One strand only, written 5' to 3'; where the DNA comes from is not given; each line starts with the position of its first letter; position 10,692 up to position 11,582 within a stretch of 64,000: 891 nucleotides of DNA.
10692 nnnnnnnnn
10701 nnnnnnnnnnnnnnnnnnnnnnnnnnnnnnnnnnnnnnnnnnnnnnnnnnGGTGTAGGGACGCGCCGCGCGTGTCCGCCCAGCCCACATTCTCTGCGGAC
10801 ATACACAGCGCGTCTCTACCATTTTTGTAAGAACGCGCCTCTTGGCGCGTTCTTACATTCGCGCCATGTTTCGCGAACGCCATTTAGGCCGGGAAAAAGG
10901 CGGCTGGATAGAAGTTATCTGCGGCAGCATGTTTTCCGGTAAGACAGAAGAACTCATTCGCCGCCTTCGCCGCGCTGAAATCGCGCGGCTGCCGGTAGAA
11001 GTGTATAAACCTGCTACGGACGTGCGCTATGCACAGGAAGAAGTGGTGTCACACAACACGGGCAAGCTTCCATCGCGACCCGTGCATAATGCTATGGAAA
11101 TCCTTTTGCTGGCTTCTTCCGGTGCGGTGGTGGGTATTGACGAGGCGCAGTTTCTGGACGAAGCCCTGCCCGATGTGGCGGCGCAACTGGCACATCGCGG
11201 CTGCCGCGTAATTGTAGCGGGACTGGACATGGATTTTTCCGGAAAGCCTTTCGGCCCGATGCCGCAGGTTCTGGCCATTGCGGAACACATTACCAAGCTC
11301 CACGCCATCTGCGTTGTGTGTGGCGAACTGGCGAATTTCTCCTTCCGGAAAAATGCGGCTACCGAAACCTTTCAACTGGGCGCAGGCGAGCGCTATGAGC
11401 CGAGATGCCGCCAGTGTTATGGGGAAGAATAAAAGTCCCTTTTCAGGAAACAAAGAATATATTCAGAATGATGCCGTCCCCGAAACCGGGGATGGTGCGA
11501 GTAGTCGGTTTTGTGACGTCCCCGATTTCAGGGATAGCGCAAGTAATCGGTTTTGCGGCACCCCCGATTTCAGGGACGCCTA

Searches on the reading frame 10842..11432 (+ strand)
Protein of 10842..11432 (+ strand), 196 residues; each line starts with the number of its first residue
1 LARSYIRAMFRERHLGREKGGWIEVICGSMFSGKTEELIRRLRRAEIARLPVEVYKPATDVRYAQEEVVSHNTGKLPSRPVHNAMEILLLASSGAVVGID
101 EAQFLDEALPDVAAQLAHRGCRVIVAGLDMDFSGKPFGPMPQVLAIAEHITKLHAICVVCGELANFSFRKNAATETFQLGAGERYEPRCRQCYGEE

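Call 68: search_protein_families(library=pfam, proteins=[window:10842-11432:+], max_evalue=0.001)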
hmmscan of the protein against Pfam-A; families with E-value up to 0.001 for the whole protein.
window:10842-11432:+ (196 aa): 1 family
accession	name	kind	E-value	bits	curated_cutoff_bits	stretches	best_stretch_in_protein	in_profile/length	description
PF00265.24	TK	-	4.1e-49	167.2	20.6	1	21-193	1-176/176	Thymidine kinase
